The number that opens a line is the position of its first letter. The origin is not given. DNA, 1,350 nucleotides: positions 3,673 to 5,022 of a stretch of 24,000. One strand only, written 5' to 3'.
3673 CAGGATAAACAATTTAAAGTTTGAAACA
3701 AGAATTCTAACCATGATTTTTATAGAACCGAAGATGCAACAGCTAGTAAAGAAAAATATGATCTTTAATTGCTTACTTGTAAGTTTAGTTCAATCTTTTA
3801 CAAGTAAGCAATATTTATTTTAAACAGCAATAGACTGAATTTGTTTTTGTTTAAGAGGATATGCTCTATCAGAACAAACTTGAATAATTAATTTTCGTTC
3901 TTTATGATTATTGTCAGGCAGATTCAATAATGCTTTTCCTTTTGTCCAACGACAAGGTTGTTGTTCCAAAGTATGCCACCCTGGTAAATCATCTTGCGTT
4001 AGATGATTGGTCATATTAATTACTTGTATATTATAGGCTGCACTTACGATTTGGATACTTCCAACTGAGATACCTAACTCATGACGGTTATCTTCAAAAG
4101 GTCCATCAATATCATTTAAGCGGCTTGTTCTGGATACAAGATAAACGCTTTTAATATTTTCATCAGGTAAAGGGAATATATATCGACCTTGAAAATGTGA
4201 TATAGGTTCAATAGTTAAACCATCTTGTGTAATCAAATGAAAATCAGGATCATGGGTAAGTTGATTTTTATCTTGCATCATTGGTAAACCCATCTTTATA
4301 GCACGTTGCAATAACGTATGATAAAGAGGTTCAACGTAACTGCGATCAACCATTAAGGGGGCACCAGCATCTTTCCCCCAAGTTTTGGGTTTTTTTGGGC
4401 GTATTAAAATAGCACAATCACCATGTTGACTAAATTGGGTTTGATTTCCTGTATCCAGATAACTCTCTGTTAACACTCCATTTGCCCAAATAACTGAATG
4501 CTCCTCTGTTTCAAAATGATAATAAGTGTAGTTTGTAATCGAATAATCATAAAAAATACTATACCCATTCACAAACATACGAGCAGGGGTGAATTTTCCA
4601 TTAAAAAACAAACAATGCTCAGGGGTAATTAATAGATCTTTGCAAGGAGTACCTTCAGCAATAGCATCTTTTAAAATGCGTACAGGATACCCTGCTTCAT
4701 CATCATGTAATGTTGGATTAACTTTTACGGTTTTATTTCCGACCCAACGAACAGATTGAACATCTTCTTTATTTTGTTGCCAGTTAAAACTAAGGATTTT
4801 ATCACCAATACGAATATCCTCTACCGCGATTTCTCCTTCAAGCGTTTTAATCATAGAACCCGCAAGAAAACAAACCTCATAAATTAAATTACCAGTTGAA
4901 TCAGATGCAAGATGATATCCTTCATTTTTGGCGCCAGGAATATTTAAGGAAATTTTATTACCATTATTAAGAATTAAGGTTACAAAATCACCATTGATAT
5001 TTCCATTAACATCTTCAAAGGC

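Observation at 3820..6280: Orphan beta-helix-repeat / Hint-domain fusion protein with no visible export or partner genes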

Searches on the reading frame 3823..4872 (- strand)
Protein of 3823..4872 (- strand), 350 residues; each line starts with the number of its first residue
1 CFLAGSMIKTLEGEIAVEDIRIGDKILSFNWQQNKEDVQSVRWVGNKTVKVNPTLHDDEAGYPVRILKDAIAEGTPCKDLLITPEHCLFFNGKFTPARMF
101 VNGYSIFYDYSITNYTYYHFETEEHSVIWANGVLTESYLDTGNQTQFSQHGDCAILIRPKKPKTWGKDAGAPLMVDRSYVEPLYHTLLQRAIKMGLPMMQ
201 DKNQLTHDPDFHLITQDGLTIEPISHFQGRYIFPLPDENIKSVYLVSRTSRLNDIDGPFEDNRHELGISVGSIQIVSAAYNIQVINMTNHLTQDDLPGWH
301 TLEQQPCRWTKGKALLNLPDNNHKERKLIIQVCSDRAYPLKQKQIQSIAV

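Call 26: find_related_loci(query=window:3823-4872:-, collection=genome_contigs, flank=8000)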
Query window:3823-4872:- (350 aa) in genome_contigs; peptide patterns used: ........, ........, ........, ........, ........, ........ (x = any residue, [..] = any of these).
44 stretches matched a pattern; 15 encode a relative of the query (tblastn E <= 1e-3); 15 distinct loci.
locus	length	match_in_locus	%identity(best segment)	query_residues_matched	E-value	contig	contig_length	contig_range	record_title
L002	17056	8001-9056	74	1-350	0e+0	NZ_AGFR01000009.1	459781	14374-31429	Commensalibacter intestini A911 74_9, whole genome shotgun sequence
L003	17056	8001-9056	67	1-350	9e-169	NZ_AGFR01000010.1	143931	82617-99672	Commensalibacter intestini A911 74_10, whole genome shotgun sequence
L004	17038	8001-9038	49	1-350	5e-105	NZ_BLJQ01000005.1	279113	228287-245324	Gluconobacter sp. Gdi sequence005, whole genome shotgun sequence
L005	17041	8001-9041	48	1-344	3e-105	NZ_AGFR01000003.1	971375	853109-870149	Commensalibacter intestini A911 74_3, whole genome shotgun sequence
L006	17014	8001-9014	48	1-344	4e-101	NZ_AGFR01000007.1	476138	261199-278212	Commensalibacter intestini A911 74_7, whole genome shotgun sequence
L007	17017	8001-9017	46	1-343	5e-99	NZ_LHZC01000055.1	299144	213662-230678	Acetobacter malorum strain LMG 1746 LMG1746_8, whole genome shotgun sequence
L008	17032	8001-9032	47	1-346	3e-98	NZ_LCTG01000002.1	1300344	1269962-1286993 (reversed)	Gluconobacter oxydans strain NL71 Scaffold1_2, whole genome shotgun sequence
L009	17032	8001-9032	46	1-346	1e-98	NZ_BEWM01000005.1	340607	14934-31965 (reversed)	Gluconobacter cerinus strain NBRC 3267 GCE01_CON0005_0001, whole genome shotgun sequence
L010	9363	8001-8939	49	1-318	9e-97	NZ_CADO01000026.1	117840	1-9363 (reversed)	Acetobacter pasteurianus subsp. pasteurianus LMG 1262 = NBRC 106471 strain type strain:LMG 1262, whole genome shotgun se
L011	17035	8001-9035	45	1-346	7e-96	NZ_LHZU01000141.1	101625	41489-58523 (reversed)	Acetobacter senegalensis strain LMG 23690 LMG23690_31, whole genome shotgun sequence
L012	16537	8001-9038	44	1-350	1e-95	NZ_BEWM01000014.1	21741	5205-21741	Gluconobacter cerinus strain NBRC 3267 GCE01_CON0014_0001, whole genome shotgun sequence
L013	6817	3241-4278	44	1-350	2e-95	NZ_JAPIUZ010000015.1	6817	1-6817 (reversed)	Acetobacter thailandicus strain KACC 21253 15.00015, whole genome shotgun sequence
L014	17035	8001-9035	45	1-346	8e-93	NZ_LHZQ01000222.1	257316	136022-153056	Acetobacter tropicalis strain LMG 19825 LMG19825_15, whole genome shotgun sequence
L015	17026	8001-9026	42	1-344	6e-92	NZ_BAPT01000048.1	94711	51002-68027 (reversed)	Ameyamaea chiangmaiensis NBRC 103196, whole genome shotgun sequence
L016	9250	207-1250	45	1-345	8e-92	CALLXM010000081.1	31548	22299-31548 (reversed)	MAG TPA_asm: uncultured Acetobacter sp. isolate ERR4757839_bin.11_CONCOCT_v1.1_MAG genome assembly, contig: ERZ1760279.8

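Call 44: search_protein_families(library=pfam, alignment_id=A3, max_evalue=0.00001)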
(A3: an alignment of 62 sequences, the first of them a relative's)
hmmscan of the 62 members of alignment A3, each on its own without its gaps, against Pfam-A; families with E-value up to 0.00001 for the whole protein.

A. member 1, L002:4633-5571:+ (313 aa): 1 family
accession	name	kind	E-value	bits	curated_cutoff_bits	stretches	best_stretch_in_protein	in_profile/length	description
PF00294.29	PfkB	-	4.2e-61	207.4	25.8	1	17-301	1-301/302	pfkB family carbohydrate kinase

B. families by the number of members that match (of 62 scanned): 93 families (the first 25 are shown)
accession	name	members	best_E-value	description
PF01266.30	DAO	3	3.4e-51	FAD dependent oxidoreductase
PF00005.33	ABC_tran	2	4e-55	ABC transporter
PF07992.20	Pyr_redox_2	2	1.1e-50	Pyridine nucleotide-disulphide oxidoreductase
PF01545.26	Cation_efflux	2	2.4e-41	Cation efflux family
PF00588.24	SpoU_methylase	2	5.7e-36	SpoU rRNA Methylase family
PF01554.23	MatE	2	2.8e-35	MatE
PF16916.11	ZT_dimer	2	1.2e-23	Dimerisation domain of Zinc Transporter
PF00528.27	BPD_transp_1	2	1.4e-22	Binding-protein-dependent transport system inner membrane component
PF01479.30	S4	2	4.7e-18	S4 domain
PF13304.12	AAA_21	2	5.6e-16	AAA domain, putative AbiEii toxin, Type IV TA system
PF13704.12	Glyco_tranf_2_4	2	1.1e-15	Glycosyl transferase family 2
PF16168.11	AIDA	2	1.7e-15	Adhesin of bacterial autotransporter system, probable stalk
PF01697.33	Glyco_transf_92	2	3.9e-13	Glycosyltransferase family 92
PF00070.33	Pyr_redox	2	3e-10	Pyridine nucleotide-disulphide oxidoreductase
PF02463.25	SMC_N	2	1.8e-09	RecF/RecN/SMC N terminal domain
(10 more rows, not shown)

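Call 72: find_homologous_proteins(query=window:3823-4872:-, max_evalue=0.00001)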
Query window:3823-4872:- (350 aa): 574 proteins with E <= 0.00001 among 1284 candidates; the best 120 are listed.
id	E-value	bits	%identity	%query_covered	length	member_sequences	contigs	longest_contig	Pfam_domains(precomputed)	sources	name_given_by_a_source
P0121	7.1e-140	484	62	100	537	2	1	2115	PF13403.12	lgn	-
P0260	3.6e-137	476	60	100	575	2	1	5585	PF13403.12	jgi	-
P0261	3.7e-108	380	52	97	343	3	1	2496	PF13403.12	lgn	-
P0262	1.7e-107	378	53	98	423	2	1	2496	PF13403.12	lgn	-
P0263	2.3e-100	355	50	97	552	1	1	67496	PF13403.12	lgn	-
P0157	8.2e-100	353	52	91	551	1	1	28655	PF13403.12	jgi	-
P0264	1.0e-99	352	52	91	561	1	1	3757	PF13403.12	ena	-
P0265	2.9e-99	351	49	100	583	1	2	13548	PF13403.12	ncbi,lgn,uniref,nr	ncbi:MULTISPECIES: Hint domain-containing protein [Acetobacter]|uniref:Hint domain-containing protei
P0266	4.5e-99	350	51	94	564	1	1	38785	PF13403.12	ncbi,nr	ncbi:hypothetical protein AA18889_2543 [Acetobacter senegalensis DSM 18889]|nr:hypothetical protein 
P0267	5.6e-99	350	53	91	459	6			PF13403.12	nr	nr:Hint domain-containing protein [Acetobacter sp. P5B1]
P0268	5.7e-99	350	49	100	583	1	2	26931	PF13403.12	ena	-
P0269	7.3e-99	350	51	97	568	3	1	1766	PF13403.12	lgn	-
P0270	7.8e-99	349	50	100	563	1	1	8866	PF13403.12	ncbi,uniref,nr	ncbi:Hint domain-containing protein [Acetobacter pasteurianus]|uniref:Hint domain-containing protein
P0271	8.7e-99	349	50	94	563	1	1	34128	PF13403.12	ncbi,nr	ncbi:MAG: hypothetical protein GX486_05885 [Acetobacter sp.]|nr:hypothetical protein [Acetobacter sp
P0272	1.7e-98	348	49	100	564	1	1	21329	PF13403.12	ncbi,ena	-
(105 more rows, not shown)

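Call 96: search_dna_similar(query=window:3823-4872:-, collection=plasmids, mode=protein, max_rows=25)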
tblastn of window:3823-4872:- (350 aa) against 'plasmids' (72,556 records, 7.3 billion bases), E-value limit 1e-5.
Records with a match: 206; places in all: 304; records where one place covers at least 80% of the query: 59.
Best place of each record, by identity: <60% 206.
By first word of the organism name: Sinorhizobium 43; Acetobacter 41; Paracoccus 35; Rhizobium 14; Phaeobacter 9; Aliiroseovarius 9; Sulfitobacter 8; Gluconobacter 6; Phyllobacterium 5; Ruegeria 5; and 23 more.
By predicted mobility (MOB-suite, as given by PLSDB): non-mobilizable 105; mobilizable 70; conjugative 31.
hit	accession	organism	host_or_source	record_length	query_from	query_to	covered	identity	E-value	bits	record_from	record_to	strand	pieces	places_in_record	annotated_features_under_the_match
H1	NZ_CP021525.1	Acetobacter ascendens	cell culture,food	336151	1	346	99%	49.4%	1e-97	324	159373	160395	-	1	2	Hint domain-containing protein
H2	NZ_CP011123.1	Acetobacter oryzifermentans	single cell,Vinegar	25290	1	339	97%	50.3%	8e-101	333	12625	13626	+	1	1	Hint domain-containing protein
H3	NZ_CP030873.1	Acetobacter sp. JWB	Drosophila melanogaster,mono bacterial ...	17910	1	339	97%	50.0%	2e-100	332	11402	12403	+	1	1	Hint domain-containing protein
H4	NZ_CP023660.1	Acetobacter pomorum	Drosophila melanogaster Oregon-R ...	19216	1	339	97%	50.0%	2e-100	332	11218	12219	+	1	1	Hint domain-containing protein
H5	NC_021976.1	Acetobacter pasteurianus 386B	-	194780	1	348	99%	48.4%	3e-99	328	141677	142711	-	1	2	Hint domain-containing protein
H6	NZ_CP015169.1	Acetobacter ascendens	single cell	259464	1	339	97%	49.7%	2e-99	328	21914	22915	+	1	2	Hint domain-containing protein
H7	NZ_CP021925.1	Acetobacter pasteurianus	cell culture,food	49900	1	339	97%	49.7%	4e-99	328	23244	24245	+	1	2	Hint domain-containing protein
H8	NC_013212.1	Acetobacter pasteurianus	-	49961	1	339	97%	49.7%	4e-99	328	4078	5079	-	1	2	Hint domain-containing protein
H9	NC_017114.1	Acetobacter pasteurianus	-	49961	1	339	97%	49.7%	4e-99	328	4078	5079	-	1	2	Hint domain-containing protein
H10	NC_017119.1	Acetobacter pasteurianus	-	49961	1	339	97%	49.7%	4e-99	328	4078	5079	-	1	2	Hint domain-containing protein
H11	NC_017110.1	Acetobacter pasteurianus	-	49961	1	339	97%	49.7%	4e-99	328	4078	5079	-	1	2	Hint domain-containing protein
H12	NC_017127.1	Acetobacter pasteurianus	-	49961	1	339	97%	49.7%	4e-99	328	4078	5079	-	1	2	Hint domain-containing protein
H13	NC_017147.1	Acetobacter pasteurianus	-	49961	1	339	97%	49.7%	4e-99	328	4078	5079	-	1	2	Hint domain-containing protein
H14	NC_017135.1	Acetobacter pasteurianus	-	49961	1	339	97%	49.7%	4e-99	328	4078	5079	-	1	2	Hint domain-containing protein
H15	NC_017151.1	Acetobacter pasteurianus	-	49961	1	339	97%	49.7%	4e-99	328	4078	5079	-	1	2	Hint domain-containing protein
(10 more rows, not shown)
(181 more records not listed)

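Call 97: search_dna_similar(query=window:3823-4872:-, collection=plasmids, mode=protein, max_rows=40, rows=spread)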
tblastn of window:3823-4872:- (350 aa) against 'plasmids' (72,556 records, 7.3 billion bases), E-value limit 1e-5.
Records with a match: 206; places in all: 304; records where one place covers at least 80% of the query: 59.
Best place of each record, by identity: <60% 206.
By first word of the organism name: Sinorhizobium 43; Acetobacter 41; Paracoccus 35; Rhizobium 14; Phaeobacter 9; Aliiroseovarius 9; Sulfitobacter 8; Gluconobacter 6; Phyllobacterium 5; Ruegeria 5; and 23 more.
By predicted mobility (MOB-suite, as given by PLSDB): non-mobilizable 105; mobilizable 70; conjugative 31.
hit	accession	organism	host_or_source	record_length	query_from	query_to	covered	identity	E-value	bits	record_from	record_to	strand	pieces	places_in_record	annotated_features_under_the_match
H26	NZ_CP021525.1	Acetobacter ascendens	cell culture,food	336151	1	346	99%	49.4%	1e-97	324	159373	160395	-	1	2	Hint domain-containing protein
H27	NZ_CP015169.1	Acetobacter ascendens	single cell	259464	1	339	97%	49.7%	2e-99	328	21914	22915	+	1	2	Hint domain-containing protein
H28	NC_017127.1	Acetobacter pasteurianus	-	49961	1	339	97%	49.7%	4e-99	328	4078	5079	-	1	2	Hint domain-containing protein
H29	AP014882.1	Acetobacter pasteurianus NBRC 101655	-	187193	1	348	99%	47.9%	5e-99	328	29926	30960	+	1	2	outer membrane protein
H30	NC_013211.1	Acetobacter pasteurianus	-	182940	1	346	99%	47.7%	5e-95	316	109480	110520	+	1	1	Hint domain-containing protein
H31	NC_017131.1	Acetobacter pasteurianus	-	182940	1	346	99%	47.7%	5e-95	316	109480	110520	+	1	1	Hint domain-containing protein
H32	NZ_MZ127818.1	Gluconobacter oxydans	-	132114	1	339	97%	48.1%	2e-92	308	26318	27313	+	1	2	Hint domain-containing protein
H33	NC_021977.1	Acetobacter pasteurianus 386B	-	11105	1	341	97%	47.1%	3e-91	305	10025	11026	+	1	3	Hint domain-containing protein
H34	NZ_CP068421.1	Gluconobacter sphaericus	single cell,Campbell Early grape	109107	1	345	99%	45.0%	2e-85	288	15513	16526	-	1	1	Hint domain-containing protein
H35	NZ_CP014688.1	Acetobacter persici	water kefir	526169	1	339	97%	41.8%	3e-76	262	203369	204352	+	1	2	Hint domain-containing protein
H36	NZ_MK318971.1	Rhizobium rhizogenes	-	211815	1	316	90%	29.1%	2e-25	114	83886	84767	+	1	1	Hint domain-containing protein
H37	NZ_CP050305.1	Rhizobium lusitanum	Oxytropis pumilio,cell culture,root ...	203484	2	321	91%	26.0%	1e-12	76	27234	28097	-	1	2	Hint domain-containing protein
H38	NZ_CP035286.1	Paracoccus versutus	whole organism,soil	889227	1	206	59%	29.9%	8e-14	80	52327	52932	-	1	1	Hint domain-containing protein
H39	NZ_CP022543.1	Antarctobacter heliothermus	Skeletonema marinoi strain ST54,Cell ...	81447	1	150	43%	37.5%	1e-18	94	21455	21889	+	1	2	Hint domain-containing protein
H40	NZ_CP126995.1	Acidisoma sp. PAMC 29798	cell culture,lichen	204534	1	169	48%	31.4%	5e-19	96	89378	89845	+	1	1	Hint domain-containing protein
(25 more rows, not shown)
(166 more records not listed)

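Call 98: get_annotated_region(hit=H3, flank=7000)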
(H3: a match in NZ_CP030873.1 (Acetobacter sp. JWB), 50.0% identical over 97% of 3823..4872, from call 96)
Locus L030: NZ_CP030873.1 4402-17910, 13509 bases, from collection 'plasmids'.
description: Acetobacter sp. JWB plasmid unnamed2, complete sequence
organism: Acetobacter sp. JWB (NCBI taxid 2259883)
taxonomy: Bacteria; Pseudomonadota; Alphaproteobacteria; Rhodospirillales; Acetobacteraceae; Acetobacter; Acetobacter sp. JWB
host: -; source: Drosophila melanogaster,mono bacterial isolate; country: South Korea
typing (MOB-suite, as given by PLSDB): non-mobilizable; replicon rep_cluster_848
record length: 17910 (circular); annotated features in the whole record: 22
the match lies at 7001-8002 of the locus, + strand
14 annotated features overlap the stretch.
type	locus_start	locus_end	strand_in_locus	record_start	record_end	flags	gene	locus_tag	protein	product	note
CDS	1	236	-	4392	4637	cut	-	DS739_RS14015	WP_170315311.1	plasmid stabilization protein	-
CDS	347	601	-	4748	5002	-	-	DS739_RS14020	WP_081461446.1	hypothetical protein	-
CDS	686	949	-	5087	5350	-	-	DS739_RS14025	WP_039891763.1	BrnA antitoxin family protein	-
CDS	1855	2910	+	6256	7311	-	-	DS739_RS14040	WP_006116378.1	replication initiator protein A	-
CDS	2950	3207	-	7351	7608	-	-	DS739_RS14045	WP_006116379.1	ribbon-helix-helix domain-containing protein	-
CDS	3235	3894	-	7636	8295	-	parA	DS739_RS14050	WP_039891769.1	ParA family partition ATPase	-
CDS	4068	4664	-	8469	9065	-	-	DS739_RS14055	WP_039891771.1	recombinase family protein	GO:0006310 - DNA recombination [Evidence IEA]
CDS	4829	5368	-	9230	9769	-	-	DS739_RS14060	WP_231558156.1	recombinase family protein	GO:0006310 - DNA recombination [Evidence IEA]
CDS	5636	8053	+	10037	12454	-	-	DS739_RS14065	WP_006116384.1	Hint domain-containing protein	-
CDS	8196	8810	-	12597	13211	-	-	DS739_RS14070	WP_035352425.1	recombinase family protein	GO:0006310 - DNA recombination [Evidence IEA]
CDS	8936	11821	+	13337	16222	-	-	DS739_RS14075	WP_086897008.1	Tn3 family transposase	-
CDS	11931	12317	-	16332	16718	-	-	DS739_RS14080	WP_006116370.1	type II toxin-antitoxin system VapC family toxin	-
CDS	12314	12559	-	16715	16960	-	-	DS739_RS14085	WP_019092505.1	type II toxin-antitoxin system prevent-host-death family antitoxin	GO:0008219 - cell death [Evidence IEA]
CDS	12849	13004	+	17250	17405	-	-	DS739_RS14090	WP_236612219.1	hypothetical protein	-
